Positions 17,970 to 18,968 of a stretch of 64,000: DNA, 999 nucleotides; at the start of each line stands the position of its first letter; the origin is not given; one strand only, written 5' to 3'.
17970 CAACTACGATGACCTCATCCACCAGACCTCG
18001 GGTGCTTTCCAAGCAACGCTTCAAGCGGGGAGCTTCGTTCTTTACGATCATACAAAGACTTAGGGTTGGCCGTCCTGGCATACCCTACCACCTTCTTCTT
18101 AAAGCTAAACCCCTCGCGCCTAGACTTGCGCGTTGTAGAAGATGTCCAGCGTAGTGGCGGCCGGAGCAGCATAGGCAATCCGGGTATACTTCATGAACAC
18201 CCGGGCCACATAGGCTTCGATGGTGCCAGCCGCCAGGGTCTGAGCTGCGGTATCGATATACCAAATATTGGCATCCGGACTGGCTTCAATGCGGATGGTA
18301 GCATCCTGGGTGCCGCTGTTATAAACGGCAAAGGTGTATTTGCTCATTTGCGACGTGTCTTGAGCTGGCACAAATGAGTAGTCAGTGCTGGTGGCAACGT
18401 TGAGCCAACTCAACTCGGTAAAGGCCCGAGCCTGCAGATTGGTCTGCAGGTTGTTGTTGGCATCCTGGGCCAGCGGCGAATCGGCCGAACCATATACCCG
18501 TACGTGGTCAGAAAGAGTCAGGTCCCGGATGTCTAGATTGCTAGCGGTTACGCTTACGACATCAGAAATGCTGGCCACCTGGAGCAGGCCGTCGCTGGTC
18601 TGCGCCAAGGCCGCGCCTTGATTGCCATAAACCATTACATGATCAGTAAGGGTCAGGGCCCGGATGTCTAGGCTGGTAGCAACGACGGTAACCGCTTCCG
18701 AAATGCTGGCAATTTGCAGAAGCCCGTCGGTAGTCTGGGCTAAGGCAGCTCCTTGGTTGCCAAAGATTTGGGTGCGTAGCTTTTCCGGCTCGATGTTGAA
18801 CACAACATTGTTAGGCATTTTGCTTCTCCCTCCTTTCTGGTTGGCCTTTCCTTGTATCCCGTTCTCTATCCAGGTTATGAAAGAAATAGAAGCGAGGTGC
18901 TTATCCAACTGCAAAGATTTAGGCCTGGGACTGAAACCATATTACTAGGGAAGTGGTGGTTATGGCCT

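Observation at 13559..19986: Operon of two paralogous repeat proteins followed by two giant GT2-TPR glycosyltransferases (three GT2 domains in total)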

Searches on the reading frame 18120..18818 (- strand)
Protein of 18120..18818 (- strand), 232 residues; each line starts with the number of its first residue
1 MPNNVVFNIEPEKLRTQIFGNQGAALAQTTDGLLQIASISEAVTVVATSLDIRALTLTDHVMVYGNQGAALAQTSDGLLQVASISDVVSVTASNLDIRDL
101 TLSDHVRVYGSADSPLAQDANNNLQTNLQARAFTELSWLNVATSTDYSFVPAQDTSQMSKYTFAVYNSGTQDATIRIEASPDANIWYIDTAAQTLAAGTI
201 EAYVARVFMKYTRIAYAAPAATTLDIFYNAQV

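Call 3: search_protein_families(library=pfam, proteins=[window:18120-18818:-], max_evalue=0.01)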
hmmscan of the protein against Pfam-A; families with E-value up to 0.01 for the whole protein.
window:18120-18818:- (232 aa): 1 family
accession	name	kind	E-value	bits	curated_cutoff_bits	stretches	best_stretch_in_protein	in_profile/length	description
PF19912.4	DUF6385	-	7.6e-24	84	26.8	1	154-231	1-81/82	Domain of unknown function (DUF6385)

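Call 4: search_protein_families(library=ncbifam, proteins=[window:18120-18818:-], max_evalue=0.01)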
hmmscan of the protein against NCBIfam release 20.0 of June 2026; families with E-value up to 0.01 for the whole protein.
window:18120-18818:- (232 aa): 0 families

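Call 9: find_homologous_proteins(query=window:18120-18818:-, max_evalue=0.001)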
Query window:18120-18818:- (232 aa): 8 proteins with E <= 0.001 among 484 candidates.
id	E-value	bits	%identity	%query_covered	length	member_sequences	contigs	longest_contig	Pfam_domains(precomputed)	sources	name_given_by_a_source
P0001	9.1e-141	485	71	100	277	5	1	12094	PF19912.5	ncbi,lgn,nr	ncbi:MAG: hypothetical protein H5U00_01130 [Clostridia bacterium]|nr:hypothetical protein [Clostridi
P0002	2.3e-131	454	94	100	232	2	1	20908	PF19912.5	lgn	-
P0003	8.5e-121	419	85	100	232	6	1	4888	PF19912.5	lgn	-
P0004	1.3e-64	236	85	56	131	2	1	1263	PF19912.5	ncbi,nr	ncbi:MAG: hypothetical protein H5U03_04650, partial [Clostridia bacterium]|nr:hypothetical protein [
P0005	9.2e-58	214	41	100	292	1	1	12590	PF19912.5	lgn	-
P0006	1.9e-50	190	40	100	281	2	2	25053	PF19912.5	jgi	-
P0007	1.8e-41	160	40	100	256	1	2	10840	PF19912.5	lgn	-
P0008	3.3e-41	160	39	100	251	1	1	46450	PF19912.5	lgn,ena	-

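Call 13: find_encoding_contigs(protein=P0008, flank=10000, max_places=3)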
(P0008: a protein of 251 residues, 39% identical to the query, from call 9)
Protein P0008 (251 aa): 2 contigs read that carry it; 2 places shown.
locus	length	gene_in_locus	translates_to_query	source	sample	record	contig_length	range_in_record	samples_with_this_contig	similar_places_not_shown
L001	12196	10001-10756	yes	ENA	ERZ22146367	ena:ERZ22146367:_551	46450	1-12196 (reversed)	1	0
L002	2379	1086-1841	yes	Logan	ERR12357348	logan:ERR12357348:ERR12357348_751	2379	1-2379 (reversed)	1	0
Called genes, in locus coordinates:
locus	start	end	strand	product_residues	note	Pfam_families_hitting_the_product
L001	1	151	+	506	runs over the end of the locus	PF00361:Proton_antipo_M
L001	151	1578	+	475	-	PF00361:Proton_antipo_M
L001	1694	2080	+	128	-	PF10710:DUF2512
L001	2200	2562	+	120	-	PF02021:UPF0102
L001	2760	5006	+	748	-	PF00535:Glycos_transf_2, PF07021:MetW, PF13489:Methyltransf_23, PF05175:MTS, PF08241:Methyltransf_11, PF08242:Methyltransf_12, PF13649:Methyltransf_25, PF13847:Methyltransf_31, +8 more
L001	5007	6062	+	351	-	PF00483:NTP_transferase, PF12804:NTP_transf_3, PF25084:LbH_EIF2B (faint), PF25087:GMPPB_C (faint)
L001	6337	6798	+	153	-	PF00908:dTDP_sugar_isom, PF05523:FdtA, PF14667:Polysacc_synt_C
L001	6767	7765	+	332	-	PF01073:3Beta_HSD, PF01370:Epimerase, PF02719:Polysacc_synt_2, PF04321:RmlD_sub_bind, PF05368:NmrA (weak), PF07993:NAD_binding_4, PF13460:NAD_binding_10, PF16363:GDP_Man_Dehyd, +1 more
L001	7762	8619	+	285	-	PF01370:Epimerase, PF04321:RmlD_sub_bind, PF02719:Polysacc_synt_2, PF01073:3Beta_HSD (weak), PF16363:GDP_Man_Dehyd, PF07993:NAD_binding_4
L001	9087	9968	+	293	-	PF24517:CBM96, PF06848:Disaggr_repeat (faint), PF19912:DUF6385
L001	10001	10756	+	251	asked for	PF19912:DUF6385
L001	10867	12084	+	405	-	PF00535:Glycos_transf_2, PF10111:Glyco_tranf_2_2 (weak), PF13181:TPR_8 (faint), PF24575:TPR_Slam (faint), PF12895:ANAPC3 (faint), PF13424:TPR_12 (faint), PF13428:TPR_14 (faint), PF13431:TPR_17 (faint), +4 more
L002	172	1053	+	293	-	PF24517:CBM96, PF06848:Disaggr_repeat (faint), PF19912:DUF6385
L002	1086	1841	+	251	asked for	PF19912:DUF6385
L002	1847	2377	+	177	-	?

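Call 14: find_encoding_contigs(protein=P0006, flank=10000, max_places=3)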
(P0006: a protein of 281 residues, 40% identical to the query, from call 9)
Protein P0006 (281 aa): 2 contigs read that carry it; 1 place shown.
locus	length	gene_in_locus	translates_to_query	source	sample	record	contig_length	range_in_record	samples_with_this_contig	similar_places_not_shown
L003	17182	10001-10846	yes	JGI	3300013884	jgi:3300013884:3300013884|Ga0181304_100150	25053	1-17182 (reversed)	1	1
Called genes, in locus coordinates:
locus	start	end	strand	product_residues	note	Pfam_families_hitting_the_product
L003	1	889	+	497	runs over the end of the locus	PF00133:tRNA-synt_1, PF01406:tRNA-synt_1e (faint), PF09334:tRNA-synt_1g, PF19303:Anticodon_3 (faint), PF09334:tRNA-synt_1g, PF00133:tRNA-synt_1, PF08264:Anticodon_1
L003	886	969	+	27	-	-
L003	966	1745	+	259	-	PF01026:TatD_DNase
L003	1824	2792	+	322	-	PF03990:DUF348, PF07501:G5, PF06725:3D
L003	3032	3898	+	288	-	PF00398:RrnaAD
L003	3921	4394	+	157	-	PF04308:RNaseH_like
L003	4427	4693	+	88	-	-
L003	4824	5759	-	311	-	PF01476:LysM, PF23473:LysM3_LYK4_5 (faint), PF23446:LysM1_NFP_LYK (faint), PF01476:LysM, PF07486:Hydrolase_2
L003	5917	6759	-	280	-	PF00535:Glycos_transf_2 (weak)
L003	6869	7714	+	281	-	PF05582:Peptidase_U57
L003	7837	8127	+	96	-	PF06257:VEG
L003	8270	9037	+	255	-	PF00188:CAP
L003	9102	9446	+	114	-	-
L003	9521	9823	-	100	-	-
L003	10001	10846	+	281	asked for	PF19912:DUF6385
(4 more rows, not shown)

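Call 15: find_encoding_contigs(protein=P0005, flank=10000, max_places=2)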
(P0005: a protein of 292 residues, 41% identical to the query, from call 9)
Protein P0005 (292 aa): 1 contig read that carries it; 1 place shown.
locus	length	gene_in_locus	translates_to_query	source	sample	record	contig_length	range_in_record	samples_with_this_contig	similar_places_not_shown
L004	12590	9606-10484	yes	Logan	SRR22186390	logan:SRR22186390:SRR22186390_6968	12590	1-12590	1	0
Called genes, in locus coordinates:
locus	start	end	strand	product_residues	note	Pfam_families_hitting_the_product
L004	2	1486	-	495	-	?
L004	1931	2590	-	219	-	PF01209:Ubie_methyltran (weak), PF13489:Methyltransf_23 (weak), PF13847:Methyltransf_31, PF08241:Methyltransf_11, PF08242:Methyltransf_12, PF13649:Methyltransf_25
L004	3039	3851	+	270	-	PF00535:Glycos_transf_2 (faint), PF03452:Anp1 (weak), PF13704:Glyco_tranf_2_4 (weak), PF13641:Glyco_tranf_2_3 (weak)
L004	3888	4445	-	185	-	PF01583:APS_kinase, PF13238:AAA_18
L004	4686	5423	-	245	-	PF13469:Sulfotransfer_3 (weak)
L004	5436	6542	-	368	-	PF00534:Glycos_transf_1, PF13692:Glyco_trans_1_4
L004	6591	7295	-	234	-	PF00535:Glycos_transf_2 (faint)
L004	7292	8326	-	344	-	PF13524:Glyco_trans_1_2 (faint), PF00534:Glycos_transf_1, PF13692:Glyco_trans_1_4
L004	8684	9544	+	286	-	PF24517:CBM96 (weak), PF19912:DUF6385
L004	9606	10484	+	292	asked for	PF19912:DUF6385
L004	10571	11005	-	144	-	-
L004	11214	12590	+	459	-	?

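Call 16: find_encoding_contigs(protein=P0001, flank=10000, max_places=2)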
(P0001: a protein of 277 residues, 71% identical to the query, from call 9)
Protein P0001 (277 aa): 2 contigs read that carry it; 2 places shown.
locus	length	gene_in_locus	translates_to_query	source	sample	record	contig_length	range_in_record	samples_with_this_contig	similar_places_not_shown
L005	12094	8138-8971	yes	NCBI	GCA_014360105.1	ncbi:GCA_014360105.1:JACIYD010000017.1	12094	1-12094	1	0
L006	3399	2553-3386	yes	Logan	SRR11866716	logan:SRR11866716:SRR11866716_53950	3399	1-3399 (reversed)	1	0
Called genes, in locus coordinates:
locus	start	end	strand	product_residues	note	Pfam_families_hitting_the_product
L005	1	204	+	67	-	?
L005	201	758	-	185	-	PF04972:BON, PF21937:Yop-YscD_ppl_2nd (faint), PF04972:BON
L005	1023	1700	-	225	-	PF09335:VTT_dom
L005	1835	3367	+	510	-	PF00595:PDZ, PF13180:PDZ_2, PF17820:PDZ_6, PF03572:Peptidase_S41, PF07833:Cu_amine_oxidN1 (faint)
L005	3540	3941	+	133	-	PF01982:CTP-dep_RFKase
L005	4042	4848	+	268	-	PF00188:CAP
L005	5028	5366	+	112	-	-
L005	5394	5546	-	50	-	-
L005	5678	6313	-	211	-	-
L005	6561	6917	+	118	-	-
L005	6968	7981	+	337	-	PF19912:DUF6385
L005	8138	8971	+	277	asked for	PF19912:DUF6385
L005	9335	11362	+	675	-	PF00535:Glycos_transf_2, PF12895:ANAPC3 (faint), PF13371:TPR_9 (faint), PF13428:TPR_14 (faint), PF13432:TPR_16 (faint), PF14559:TPR_19 (faint), PF00515:TPR_1 (faint), PF07719:TPR_2 (faint), +4 more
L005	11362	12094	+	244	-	PF00535:Glycos_transf_2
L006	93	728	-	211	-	-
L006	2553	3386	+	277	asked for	PF19912:DUF6385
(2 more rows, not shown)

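Call 17: predict_structure(alignment_id=A1)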
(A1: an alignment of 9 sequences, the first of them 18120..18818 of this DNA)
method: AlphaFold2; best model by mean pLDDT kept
length: 232 residues; sequences in the alignment: 9
mean_pLDDT: 59.2   pTM: 0.45
mean pLDDT of the five models: 59.2, 58.4, 56.8, 56.4, 41.4
residues with pLDDT >= 90: 44; 70-90: 61; 50-70: 28; < 50: 99
segments of 3 or more residues with pLDDT < 50: 1-96, 109-111
pLDDT, mean of each block of 10 residues (from residue 1): 22 24 27 28 32 38 32 33 33 47 59 66 64 69 89 83 86 93 91 88 80 93 85 65
secondary structure, 60 per line:
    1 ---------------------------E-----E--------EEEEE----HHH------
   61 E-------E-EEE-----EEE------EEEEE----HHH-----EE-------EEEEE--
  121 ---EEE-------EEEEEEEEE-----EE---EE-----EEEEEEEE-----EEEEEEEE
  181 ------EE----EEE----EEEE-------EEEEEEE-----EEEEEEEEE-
elements in order: E43-47 E71-73 E79-81 E88-92 E114-118 E124-126 E134-142 E160-167 E173-180 E193-195 E200-203 E211-217 E223-231

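Call 18: search_protein_representatives(alignment_id=A1)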
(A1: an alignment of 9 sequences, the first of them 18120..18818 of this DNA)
Query: 9 sequences, 233 profile positions. Proteins with E-value up to 0.001 (for the whole library): 1331; up to 1e-10: 458; up to 1e-30: 40. The best 150 are listed.
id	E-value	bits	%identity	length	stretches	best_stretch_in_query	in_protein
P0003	2.1e-113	393.9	-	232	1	1-232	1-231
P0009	1.5e-88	312.5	-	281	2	74-231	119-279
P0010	4.6e-71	255.3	-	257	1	1-232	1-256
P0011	1.5e-69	250.3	-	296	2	42-232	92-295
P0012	9.2e-66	237.9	-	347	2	40-233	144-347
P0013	2.6e-63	229.9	-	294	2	65-231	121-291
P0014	6.1e-63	228.7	-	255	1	1-233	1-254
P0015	2.0e-62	227.0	-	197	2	70-232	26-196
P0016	5.4e-62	225.6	-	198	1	64-233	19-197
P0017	9.8e-55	201.8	-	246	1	1-232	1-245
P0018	1.1e-54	201.7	-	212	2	65-233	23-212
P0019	6.0e-53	196.0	-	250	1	1-232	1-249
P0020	6.8e-51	189.3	-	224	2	68-232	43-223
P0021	1.5e-49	184.9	-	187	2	68-231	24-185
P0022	3.5e-47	177.1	-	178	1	65-232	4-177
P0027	8.7e-40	152.9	-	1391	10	32-130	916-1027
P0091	1.7e-22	96.3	-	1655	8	32-119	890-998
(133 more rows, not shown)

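Call 23: fold_search(model_id=the predicted structure, library=pdb)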
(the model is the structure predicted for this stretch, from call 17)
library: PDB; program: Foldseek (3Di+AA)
matches with E <= 10: 1393; with E <= 0.001: 8
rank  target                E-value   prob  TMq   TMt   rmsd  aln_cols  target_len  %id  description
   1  3x0t_A                3.5e-05  1.00  0.34  0.62   4.1       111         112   14  Crystal structure of PirA (released 2015-08-26)
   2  7fcn_A                5.4e-05  1.00  0.31  0.64   4.3       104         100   15  Crystal strcture of PirA insecticidal protein from Photorhabdus akhurstii (released 2022-07-20)
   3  6i56_A                7.0e-05  1.00  0.40  0.33   4.0       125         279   22  Crystal structure of PBSX exported protein XepA (released 2019-11-20)
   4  6i56_C                8.2e-05  1.00  0.40  0.34   8.9       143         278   19  Crystal structure of PBSX exported protein XepA (released 2019-11-20)
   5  6i56_B                1.3e-04  1.00  0.40  0.34   4.0       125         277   22  Crystal structure of PBSX exported protein XepA (released 2019-11-20)
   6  6i56_D                1.3e-04  1.00  0.38  0.33   4.1       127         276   22  Crystal structure of PBSX exported protein XepA (released 2019-11-20)
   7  3x0t_B                1.8e-04  1.00  0.33  0.63   5.6       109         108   14  Crystal structure of PirA (released 2015-08-26)
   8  7a02_A                2.4e-04  1.00  0.31  0.56   4.2       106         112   10  Bacillus endospore appendages form a novel family of disulfide-linked pili (released 2021-04-28)
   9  9i0y_a                1.1e-03  1.00  0.29  0.50   4.7       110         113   14  Recombinant Ena2A fibers (released 2025-03-12)
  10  9i0y_0                1.3e-03  1.00  0.28  0.50   4.6       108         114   15  Recombinant Ena2A fibers (released 2025-03-12)
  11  9t3p_A                1.6e-03  1.00  0.31  0.61   3.9       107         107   12  Nonameric Ena1C ring of Bacillus cereus (released 2025-12-03)
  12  8pdz_A                1.6e-03  1.00  0.29  0.54   6.7       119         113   12  Recombinant Ena3A L-Type endospore appendages (released 2023-11-08)
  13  6o2k_A                2.1e-03  0.99  0.21  0.33  11.7       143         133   12  Drosophila melanogaster CENP-C cupin domain (released 2019-08-21)
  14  6xwv_D                2.2e-03  1.00  0.21  0.35  10.3       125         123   11  Crystal structure of drosophila melanogaster CENP-C bound to CAL1 (released 2020-04-01)
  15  1pm4_A                2.8e-03  1.00  0.31  0.53   4.1       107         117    6  Crystal structure of Yersinia pseudotuberculosis-derived mitogen (YPM) (released 2004-01-27)
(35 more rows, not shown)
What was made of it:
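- Closest known: Bacillus cereus group endospore appendages. Same: The subunit fold is a small jelly-roll, with Foldseek matches to Ena1B, Ena2A, Ena1C and Ena3A (call 23).
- It matches Ena1B, Ena2A, Ena1C and Ena3A endospore-appendage subunits, as well as PirA and XepA (calls 17, 23).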

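Call 24: search_protein_families(library=phrogs, proteins=[window:18120-18818:-], max_evalue=0.01)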
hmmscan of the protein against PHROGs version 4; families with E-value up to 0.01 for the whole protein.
window:18120-18818:- (232 aa): 0 families

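Call 25: find_encoding_contigs(protein=window:18120-18818:-, flank=3000, max_places=3)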
Protein window:18120-18818:- (232 aa): 8 contigs read that carry it; 3 places shown.
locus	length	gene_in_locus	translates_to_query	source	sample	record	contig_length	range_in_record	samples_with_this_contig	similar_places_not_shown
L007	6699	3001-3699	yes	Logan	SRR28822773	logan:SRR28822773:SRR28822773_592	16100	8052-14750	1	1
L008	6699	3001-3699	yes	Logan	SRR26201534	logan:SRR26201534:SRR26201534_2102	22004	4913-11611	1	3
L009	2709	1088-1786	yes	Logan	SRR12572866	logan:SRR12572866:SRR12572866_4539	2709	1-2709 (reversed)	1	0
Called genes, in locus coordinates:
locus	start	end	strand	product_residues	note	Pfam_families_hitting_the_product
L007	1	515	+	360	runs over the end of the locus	PF12679:ABC2_membrane_2 (weak), PF12698:ABC2_membrane_3, PF01061:ABC2_membrane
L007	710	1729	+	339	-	PF00497:SBP_bac_3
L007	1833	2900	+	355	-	PF19912:DUF6385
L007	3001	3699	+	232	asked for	PF19912:DUF6385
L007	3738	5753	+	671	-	PF00535:Glycos_transf_2, PF13432:TPR_16 (faint), PF13428:TPR_14 (faint), PF00515:TPR_1 (faint), PF07719:TPR_2 (faint), PF13431:TPR_17 (faint), PF13176:TPR_7 (faint), PF13181:TPR_8 (faint), +1 more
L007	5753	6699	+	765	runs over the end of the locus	?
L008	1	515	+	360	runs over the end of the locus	PF12679:ABC2_membrane_2 (weak), PF12698:ABC2_membrane_3, PF01061:ABC2_membrane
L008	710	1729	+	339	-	PF00497:SBP_bac_3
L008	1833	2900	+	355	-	PF19912:DUF6385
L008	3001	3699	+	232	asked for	PF19912:DUF6385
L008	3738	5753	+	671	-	PF00535:Glycos_transf_2, PF23914:TPR_CcmH_CycH (faint), PF13428:TPR_14 (faint), PF00515:TPR_1 (faint), PF07719:TPR_2 (faint), PF13431:TPR_17 (faint), PF13176:TPR_7 (faint), PF13181:TPR_8 (faint), +1 more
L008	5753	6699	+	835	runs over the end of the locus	PF00535:Glycos_transf_2, PF13176:TPR_7 (faint), PF13641:Glyco_tranf_2_3 (faint), PF13371:TPR_9 (faint), PF13424:TPR_12 (faint), PF17874:TPR_MalT (weak), PF00535:Glycos_transf_2, PF07719:TPR_2 (weak), +10 more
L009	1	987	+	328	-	?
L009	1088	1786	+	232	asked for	PF19912:DUF6385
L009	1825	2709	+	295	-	?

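Call 26: find_encoding_contigs(protein=P0002, flank=10000, max_places=2)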
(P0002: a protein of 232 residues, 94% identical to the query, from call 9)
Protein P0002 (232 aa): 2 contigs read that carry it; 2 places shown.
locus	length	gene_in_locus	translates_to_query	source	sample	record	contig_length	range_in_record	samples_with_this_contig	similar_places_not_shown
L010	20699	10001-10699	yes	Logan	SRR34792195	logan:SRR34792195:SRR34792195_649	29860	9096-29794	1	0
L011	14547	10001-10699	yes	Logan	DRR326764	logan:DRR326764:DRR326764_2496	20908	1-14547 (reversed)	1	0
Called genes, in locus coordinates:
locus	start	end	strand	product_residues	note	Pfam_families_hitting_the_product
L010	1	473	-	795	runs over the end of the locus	PF02901:PFL-like, PF01228:Gly_radical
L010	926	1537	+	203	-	PF04309:G3P_antiterm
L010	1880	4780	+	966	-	PF01266:DAO, PF01494:FAD_binding_3 (faint), PF03486:HI0933_like (faint), PF07992:Pyr_redox_2 (faint), PF13450:NAD_binding_8 (faint), PF00890:FAD_binding_2, PF01266:DAO (weak)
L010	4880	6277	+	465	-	PF12838:Fer4_7 (weak), PF13183:Fer4_8, PF13237:Fer4_10 (faint), PF13484:Fer4_16 (faint), PF13534:Fer4_17 (weak), PF02754:CCG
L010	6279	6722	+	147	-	PF01814:Hemerythrin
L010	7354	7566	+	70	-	-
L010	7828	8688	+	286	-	PF00497:SBP_bac_3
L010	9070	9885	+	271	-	PF19912:DUF6385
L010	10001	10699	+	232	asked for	PF19912:DUF6385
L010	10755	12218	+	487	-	PF00535:Glycos_transf_2, PF20308:TPR-S (faint), PF13176:TPR_7 (faint), PF07719:TPR_2 (faint), PF13428:TPR_14 (faint), PF14559:TPR_19 (faint), PF17874:TPR_MalT (faint), PF13432:TPR_16 (weak), +4 more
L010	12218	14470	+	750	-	PF00535:Glycos_transf_2, PF10111:Glyco_tranf_2_2 (faint), PF13641:Glyco_tranf_2_3 (faint), PF13428:TPR_14 (faint), PF13431:TPR_17 (faint), PF14561:TPR_20 (faint), PF00515:TPR_1 (faint), PF00535:Glycos_transf_2, +4 more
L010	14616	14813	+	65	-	PF00313:CSD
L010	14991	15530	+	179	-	PF02482:Ribosomal_S30AE, PF16321:Ribosom_S30AE_C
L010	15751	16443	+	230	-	-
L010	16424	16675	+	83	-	-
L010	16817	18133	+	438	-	PF20972:MASE9, PF13487:HD_5, PF01966:HD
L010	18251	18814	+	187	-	PF17248:DUF5317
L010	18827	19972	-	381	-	PF05559:DUF763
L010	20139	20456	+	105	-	PF01906:YbjQ_1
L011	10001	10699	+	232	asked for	PF19912:DUF6385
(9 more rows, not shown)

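Call 44: search_dna_similar(query=window:18120-18818:-, collection=phages, mode=protein, max_evalue=0.001, max_rows=15)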
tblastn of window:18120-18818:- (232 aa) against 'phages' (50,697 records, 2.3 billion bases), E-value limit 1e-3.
No match.
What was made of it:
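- tblastn found no match in 50,697 phage records (call 44).
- Tried and rejected: Phage origin. tblastn of paralog B against 50,697 phage records found nothing (call 44).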

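Call 74: fold_search(model_id=the predicted structure, library=viral)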
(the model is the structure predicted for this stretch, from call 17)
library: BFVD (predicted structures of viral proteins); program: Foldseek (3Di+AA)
matches with E <= 10: 1506; with E <= 0.001: 184
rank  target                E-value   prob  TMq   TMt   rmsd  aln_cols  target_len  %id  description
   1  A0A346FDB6            1.7e-08  1.00  0.37  0.37  24.7       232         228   14  Uncharacterized protein [Sphingomonas phage Scott]
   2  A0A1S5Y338            2.7e-08  1.00  0.39  0.73   2.1       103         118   20  Uncharacterized protein [uncultured archaeal virus]
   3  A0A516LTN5            1.1e-06  1.00  0.37  0.61   3.4       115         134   20  (no name in the UniProt tables at hand)
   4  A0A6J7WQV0            2.2e-06  1.00  0.39  0.76   2.4       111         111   22  Uncharacterized protein [uncultured Caudovirales phage]
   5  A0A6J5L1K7            4.5e-06  1.00  0.37  0.37  24.2       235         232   15  Uncharacterized protein (Fragment) [uncultured Caudovirales phage]
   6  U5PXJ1                4.7e-06  1.00  0.36  0.48  15.2       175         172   12  Uncharacterized protein [Bacillus phage Staley]
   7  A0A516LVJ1            5.8e-06  1.00  0.36  0.25  36.1       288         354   14  (no name in the UniProt tables at hand)
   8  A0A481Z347            6.5e-06  1.00  0.31  0.24  31.4       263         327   16  Uncharacterized protein (Fragment) [Mimivirus LCMiAC02]
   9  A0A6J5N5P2            7.6e-06  1.00  0.29  0.10  23.0       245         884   12  Collagen triple helix repeat [uncultured Caudovirales phage]
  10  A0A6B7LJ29            8.9e-06  1.00  0.28  0.22  34.8       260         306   12  (no name in the UniProt tables at hand)
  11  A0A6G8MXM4            1.0e-05  0.99  0.22  0.11  26.4       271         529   11  Collagen-like triple helix repeat-containing protein [Cedratvirus kamchatka]
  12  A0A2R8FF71            1.1e-05  0.99  0.21  0.14  30.8       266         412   12  Collagen-like protein (Fragment) [Brazilian cedratvirus IHUMI]
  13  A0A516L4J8            1.2e-05  1.00  0.35  0.22  15.6       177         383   14  (no name in the UniProt tables at hand)
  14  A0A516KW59            1.3e-05  1.00  0.35  0.71   2.9       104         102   14  (no name in the UniProt tables at hand)
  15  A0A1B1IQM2            1.9e-05  1.00  0.28  0.52   5.6       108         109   15  (no name in the UniProt tables at hand)
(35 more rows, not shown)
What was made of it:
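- It also matches the C-termini of viral collagen-repeat proteins (call 74). The best Foldseek matches include PirA and PBSX XepA (call 23) and many small phage jelly-roll or virion proteins (call 74).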
